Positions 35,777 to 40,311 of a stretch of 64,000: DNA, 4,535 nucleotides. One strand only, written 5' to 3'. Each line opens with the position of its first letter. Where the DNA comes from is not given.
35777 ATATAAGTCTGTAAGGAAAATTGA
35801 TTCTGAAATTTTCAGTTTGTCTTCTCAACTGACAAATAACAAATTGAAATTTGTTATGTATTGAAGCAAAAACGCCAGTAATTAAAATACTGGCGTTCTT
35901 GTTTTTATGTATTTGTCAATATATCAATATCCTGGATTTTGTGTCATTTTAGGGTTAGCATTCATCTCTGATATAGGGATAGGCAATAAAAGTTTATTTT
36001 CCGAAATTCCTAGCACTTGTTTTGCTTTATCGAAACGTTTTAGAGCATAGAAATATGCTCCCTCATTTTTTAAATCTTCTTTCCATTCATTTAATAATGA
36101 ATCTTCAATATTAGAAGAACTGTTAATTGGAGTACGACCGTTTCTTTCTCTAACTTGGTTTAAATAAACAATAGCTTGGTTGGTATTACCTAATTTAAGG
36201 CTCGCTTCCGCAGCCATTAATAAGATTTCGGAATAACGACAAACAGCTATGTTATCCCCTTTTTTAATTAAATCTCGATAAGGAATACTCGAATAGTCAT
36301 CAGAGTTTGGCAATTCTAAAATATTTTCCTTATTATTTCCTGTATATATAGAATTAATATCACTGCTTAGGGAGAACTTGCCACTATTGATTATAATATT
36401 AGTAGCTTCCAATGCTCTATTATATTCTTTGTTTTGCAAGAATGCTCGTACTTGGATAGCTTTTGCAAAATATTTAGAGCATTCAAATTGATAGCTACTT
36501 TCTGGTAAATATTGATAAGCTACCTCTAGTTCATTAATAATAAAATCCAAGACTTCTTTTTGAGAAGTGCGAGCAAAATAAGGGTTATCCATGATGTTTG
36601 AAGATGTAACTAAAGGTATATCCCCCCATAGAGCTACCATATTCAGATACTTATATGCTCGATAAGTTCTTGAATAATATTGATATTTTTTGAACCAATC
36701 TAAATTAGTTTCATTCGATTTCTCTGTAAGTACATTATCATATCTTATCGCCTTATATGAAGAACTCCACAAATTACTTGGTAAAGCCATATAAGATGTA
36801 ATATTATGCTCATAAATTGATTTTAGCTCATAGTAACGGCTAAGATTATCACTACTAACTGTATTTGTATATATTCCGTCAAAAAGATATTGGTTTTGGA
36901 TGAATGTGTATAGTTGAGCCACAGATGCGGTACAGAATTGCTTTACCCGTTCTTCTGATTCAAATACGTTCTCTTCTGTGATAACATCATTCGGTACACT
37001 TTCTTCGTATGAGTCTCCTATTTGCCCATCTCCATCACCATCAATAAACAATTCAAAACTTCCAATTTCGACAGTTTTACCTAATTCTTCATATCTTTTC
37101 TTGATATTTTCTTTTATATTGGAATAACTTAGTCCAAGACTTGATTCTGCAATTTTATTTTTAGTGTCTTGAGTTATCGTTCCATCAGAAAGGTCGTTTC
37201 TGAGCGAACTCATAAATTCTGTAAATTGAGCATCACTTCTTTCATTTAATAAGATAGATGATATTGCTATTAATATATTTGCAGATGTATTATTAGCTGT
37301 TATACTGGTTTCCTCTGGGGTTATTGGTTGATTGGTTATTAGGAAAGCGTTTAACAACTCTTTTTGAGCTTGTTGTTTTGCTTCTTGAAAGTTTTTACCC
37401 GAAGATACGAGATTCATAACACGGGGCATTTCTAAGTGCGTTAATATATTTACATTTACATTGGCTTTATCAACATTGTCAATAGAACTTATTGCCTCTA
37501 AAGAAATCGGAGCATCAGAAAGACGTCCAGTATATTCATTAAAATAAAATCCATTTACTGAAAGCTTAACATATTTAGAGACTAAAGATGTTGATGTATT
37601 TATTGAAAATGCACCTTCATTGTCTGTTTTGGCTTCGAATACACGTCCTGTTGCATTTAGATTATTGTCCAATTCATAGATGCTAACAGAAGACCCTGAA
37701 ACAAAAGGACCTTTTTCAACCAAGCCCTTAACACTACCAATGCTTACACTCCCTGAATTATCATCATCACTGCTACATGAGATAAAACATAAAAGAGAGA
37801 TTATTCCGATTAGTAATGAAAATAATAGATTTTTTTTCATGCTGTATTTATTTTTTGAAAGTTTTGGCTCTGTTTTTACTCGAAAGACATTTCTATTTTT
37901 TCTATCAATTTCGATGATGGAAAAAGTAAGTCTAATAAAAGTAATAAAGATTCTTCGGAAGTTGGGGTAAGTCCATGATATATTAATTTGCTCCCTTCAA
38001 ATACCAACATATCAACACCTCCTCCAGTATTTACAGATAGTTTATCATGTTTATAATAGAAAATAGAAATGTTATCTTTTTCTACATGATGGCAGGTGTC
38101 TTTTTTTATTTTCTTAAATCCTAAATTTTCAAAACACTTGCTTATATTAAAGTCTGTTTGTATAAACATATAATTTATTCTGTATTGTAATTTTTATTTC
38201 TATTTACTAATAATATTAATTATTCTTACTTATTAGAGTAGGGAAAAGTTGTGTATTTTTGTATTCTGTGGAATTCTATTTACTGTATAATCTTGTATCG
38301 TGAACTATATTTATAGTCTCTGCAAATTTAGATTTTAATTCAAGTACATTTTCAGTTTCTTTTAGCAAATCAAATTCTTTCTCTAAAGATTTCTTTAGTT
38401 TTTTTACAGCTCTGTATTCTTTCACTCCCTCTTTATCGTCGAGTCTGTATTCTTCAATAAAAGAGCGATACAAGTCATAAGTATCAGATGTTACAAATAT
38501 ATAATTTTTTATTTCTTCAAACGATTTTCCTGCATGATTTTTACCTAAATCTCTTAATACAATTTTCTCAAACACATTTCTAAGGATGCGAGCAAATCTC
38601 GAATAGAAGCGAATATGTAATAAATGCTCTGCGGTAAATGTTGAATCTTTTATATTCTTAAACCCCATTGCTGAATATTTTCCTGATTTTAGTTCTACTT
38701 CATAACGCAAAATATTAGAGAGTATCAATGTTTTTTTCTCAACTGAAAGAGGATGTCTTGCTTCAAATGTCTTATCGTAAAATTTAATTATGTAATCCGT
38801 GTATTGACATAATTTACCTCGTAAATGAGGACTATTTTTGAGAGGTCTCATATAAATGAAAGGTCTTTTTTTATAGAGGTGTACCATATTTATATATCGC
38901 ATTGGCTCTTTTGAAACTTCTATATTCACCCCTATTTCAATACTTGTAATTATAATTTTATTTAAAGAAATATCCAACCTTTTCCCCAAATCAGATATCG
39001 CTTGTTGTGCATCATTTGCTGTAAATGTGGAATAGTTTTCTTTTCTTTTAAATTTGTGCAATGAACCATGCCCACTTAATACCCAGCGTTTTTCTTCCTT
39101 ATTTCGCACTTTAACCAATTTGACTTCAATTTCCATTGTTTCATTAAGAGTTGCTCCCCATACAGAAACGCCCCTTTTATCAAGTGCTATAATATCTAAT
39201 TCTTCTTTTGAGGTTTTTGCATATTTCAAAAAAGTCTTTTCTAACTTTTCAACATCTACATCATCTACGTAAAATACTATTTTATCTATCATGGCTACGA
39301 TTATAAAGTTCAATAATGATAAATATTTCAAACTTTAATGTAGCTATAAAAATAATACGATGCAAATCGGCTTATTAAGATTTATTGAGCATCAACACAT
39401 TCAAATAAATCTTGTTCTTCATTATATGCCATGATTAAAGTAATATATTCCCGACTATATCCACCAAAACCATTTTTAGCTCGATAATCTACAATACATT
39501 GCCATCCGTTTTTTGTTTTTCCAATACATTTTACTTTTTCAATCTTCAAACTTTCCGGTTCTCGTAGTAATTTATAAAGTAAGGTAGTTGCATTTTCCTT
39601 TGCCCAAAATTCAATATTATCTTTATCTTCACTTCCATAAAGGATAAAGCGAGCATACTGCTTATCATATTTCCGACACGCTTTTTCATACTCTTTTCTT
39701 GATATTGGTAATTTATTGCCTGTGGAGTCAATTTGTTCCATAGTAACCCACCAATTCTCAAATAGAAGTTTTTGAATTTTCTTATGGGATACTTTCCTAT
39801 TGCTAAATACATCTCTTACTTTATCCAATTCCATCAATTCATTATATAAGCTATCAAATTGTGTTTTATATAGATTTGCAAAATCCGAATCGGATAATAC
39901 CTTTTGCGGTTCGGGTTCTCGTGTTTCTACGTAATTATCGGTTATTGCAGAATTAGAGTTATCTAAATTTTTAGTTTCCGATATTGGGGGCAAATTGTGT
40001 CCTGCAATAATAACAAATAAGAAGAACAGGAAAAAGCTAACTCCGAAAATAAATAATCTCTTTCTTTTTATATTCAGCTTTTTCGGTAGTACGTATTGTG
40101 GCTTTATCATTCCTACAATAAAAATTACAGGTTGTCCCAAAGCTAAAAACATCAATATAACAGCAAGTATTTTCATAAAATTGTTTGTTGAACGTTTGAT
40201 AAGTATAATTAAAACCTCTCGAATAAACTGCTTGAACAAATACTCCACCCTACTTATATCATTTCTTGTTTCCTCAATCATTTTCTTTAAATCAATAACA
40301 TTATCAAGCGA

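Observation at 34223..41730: dprA is split exactly in frame by a 7.5-kb large-serine-recombinase element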

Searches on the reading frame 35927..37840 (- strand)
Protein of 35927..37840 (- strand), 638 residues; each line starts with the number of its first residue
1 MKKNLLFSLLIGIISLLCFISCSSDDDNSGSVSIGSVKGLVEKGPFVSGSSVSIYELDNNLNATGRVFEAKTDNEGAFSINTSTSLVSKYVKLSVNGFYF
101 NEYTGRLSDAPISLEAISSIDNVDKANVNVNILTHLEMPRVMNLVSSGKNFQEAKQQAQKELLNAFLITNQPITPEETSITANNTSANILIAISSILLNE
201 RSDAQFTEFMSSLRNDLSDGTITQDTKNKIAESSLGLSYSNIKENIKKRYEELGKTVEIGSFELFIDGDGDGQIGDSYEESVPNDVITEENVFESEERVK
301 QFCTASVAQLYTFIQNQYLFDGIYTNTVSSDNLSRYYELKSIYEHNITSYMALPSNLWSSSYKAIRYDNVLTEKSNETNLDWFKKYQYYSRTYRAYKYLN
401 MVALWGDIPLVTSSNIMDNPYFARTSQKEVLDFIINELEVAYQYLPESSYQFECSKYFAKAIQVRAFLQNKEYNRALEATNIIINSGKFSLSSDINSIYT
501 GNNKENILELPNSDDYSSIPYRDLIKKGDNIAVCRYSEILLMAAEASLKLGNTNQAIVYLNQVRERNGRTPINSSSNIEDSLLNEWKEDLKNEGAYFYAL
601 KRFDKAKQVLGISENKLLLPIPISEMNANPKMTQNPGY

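Call 4: search_protein_families(library=pfam, proteins=[window:35927-37840:-], max_evalue=0.01)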
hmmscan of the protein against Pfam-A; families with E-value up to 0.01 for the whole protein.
window:35927-37840:- (638 aa): 4 families
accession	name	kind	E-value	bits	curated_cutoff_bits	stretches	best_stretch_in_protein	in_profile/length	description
PF07980.17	SusD_RagB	-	3.7e-23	83.1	23.1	2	528-611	153-242/297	SusD family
PF14322.12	SusD-like_3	-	1.1e-14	55.6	27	1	289-463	12-186/191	Starch-binding associating with outer membrane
PF12771.13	SusD-like_2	-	0.00012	21.5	27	1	312-449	14-154/415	Starch-binding associating with outer membrane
PF14559.12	TPR_19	-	0.0086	16.8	25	0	536-568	24-56/68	Tetratricopeptide repeat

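Call 38: search_protein_families(library=ncbifam, proteins=[window:35927-37840:-], max_evalue=0.01)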
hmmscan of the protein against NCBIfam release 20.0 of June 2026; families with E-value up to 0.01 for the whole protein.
window:35927-37840:- (638 aa): 1 family
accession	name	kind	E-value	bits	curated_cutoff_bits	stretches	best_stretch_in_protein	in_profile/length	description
NF033071.0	SusD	exception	3.3e-12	45.4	725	1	530-638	438-558/558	starch-binding outer membrane lipoprotein SusD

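Call 39: search_protein_families(library=phrogs, proteins=[window:35927-37840:-], max_evalue=0.01)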
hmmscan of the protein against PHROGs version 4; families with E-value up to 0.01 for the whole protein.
window:35927-37840:- (638 aa): 0 families

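Call 73: search_protein_families(library=padloc, proteins=[window:35927-37840:-], max_evalue=0.001)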
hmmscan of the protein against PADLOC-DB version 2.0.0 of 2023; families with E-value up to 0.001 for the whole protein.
window:35927-37840:- (638 aa): 0 families

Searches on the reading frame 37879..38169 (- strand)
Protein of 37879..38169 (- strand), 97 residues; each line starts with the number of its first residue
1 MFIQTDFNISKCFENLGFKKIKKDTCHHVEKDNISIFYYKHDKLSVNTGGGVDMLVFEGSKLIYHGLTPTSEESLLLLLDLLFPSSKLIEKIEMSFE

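Call 4: search_protein_families(library=pfam, proteins=[window:37879-38169:-], max_evalue=0.01)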
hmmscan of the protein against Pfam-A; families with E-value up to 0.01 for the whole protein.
window:37879-38169:- (97 aa): 0 families

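Call 38: search_protein_families(library=ncbifam, proteins=[window:37879-38169:-], max_evalue=0.01)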
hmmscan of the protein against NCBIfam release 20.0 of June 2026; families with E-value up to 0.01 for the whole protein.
window:37879-38169:- (97 aa): 0 families

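Call 39: search_protein_families(library=phrogs, proteins=[window:37879-38169:-], max_evalue=0.01)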
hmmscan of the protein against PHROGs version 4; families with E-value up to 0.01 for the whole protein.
window:37879-38169:- (97 aa): 0 families

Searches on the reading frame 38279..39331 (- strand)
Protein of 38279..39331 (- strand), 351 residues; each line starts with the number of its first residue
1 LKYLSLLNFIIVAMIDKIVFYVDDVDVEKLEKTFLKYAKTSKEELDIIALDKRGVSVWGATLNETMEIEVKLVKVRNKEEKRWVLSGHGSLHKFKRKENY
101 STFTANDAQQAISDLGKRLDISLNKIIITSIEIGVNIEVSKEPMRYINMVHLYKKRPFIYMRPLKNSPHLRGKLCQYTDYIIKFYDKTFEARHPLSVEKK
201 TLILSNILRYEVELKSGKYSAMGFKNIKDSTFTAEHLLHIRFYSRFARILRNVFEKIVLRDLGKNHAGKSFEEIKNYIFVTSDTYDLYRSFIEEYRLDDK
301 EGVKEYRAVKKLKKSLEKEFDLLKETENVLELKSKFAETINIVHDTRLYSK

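Call 4: search_protein_families(library=pfam, proteins=[window:38279-39331:-], max_evalue=0.01)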
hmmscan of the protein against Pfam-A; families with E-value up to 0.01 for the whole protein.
window:38279-39331:- (351 aa): 0 families

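Call 38: search_protein_families(library=ncbifam, proteins=[window:38279-39331:-], max_evalue=0.01)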
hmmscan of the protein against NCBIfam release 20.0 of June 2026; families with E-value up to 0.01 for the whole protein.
window:38279-39331:- (351 aa): 0 families

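Call 39: search_protein_families(library=phrogs, proteins=[window:38279-39331:-], max_evalue=0.01)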
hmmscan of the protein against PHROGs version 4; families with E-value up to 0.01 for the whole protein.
window:38279-39331:- (351 aa): 1 family
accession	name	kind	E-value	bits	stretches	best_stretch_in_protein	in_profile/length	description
phrog_7637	-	unknown function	0.009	17.1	0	299-340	6-43/81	-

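Call 73: search_protein_families(library=padloc, proteins=[window:38279-39331:-], max_evalue=0.001)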
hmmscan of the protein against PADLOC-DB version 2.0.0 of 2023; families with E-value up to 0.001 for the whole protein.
window:38279-39331:- (351 aa): 0 families

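Call 88: predict_structure(protein=window:38279-39331:-)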
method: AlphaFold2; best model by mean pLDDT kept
length: 351 residues; sequences in the alignment: 1
mean_pLDDT: 37.3   pTM: 0.27
mean pLDDT of the five models: 37.3, 32.8, 31.5, 29.3, 26.9
residues with pLDDT >= 90: 0; 70-90: 0; 50-70: 27; < 50: 324
segments of 3 or more residues with pLDDT < 50: 1-66, 73-76, 86-92, 97-109, 123-351
pLDDT, mean of each block of 10 residues (from residue 1): 25 29 40 45 40 40 47 51 49 46 47 58 47 42 33 28 32 34 33 34 34 30 30 31 32 35 35 33 34 37 35 42 41 33 27 41
secondary structure, 60 per line:
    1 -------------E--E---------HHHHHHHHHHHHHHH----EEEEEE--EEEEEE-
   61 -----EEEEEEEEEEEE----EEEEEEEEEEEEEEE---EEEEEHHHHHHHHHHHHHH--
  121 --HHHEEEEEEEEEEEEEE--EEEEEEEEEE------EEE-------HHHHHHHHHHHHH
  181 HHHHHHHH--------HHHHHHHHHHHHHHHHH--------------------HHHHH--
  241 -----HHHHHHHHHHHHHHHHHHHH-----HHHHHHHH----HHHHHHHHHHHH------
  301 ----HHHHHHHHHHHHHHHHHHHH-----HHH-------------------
elements in order: H27-41 E46-51 E54-59 E66-77 E82-96 E100-104 H105-118 E126-139 E142-151 E158-160 H168-188 H197-213 H234-238 H246-265 H271-278 H283-294 H305-324

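Call 89: search_protein_families(library=pfam, proteins=[window:38279-39331:-], max_evalue=10)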
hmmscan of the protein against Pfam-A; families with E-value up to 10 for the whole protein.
window:38279-39331:- (351 aa): 3 families
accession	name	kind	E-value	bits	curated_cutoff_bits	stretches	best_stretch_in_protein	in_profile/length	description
PF18324.6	Isocitrate_DH_C_bact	-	0.028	14.9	25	1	23-80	13-67/110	Bacterial isocitrate dehydrogenase, C-terminal domain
PF13306.12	LRR_5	-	0.032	14.6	27.7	1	213-282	57-123/127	BspA type Leucine rich repeat region (6 copies)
PF20399.4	PH_20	-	0.061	13.8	27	1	75-102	24-51/84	PH domain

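Call 91: search_solved_structures(query=A3, max_evalue=10, show_alignments=1)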
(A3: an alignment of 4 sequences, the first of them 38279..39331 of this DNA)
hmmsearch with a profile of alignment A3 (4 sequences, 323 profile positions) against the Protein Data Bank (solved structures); distinct sequences matched with E-value up to 10: 0.

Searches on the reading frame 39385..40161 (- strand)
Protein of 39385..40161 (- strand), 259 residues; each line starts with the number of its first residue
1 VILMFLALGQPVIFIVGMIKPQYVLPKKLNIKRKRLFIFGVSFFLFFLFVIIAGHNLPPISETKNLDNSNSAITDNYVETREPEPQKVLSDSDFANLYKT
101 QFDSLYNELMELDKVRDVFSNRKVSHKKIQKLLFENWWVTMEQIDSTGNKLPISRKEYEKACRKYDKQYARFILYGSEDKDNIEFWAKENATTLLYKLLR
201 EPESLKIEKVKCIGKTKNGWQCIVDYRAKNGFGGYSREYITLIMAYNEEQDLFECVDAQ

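Call 38: search_protein_families(library=ncbifam, proteins=[window:39385-40161:-], max_evalue=0.01)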
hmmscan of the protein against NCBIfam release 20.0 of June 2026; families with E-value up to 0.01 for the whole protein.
window:39385-40161:- (259 aa): 0 families

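Call 39: search_protein_families(library=phrogs, proteins=[window:39385-40161:-], max_evalue=0.01)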
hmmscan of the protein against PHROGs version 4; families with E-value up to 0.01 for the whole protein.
window:39385-40161:- (259 aa): 2 families
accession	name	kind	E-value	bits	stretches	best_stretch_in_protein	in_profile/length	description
phrog_2320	-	unknown function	0.002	18.9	0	189-238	49-102/171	-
phrog_34479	-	unknown function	0.0085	17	0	148-201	64-117/133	-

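Call 73: search_protein_families(library=padloc, proteins=[window:39385-40161:-], max_evalue=0.001)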
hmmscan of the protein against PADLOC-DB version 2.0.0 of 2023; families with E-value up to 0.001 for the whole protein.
window:39385-40161:- (259 aa): 0 families
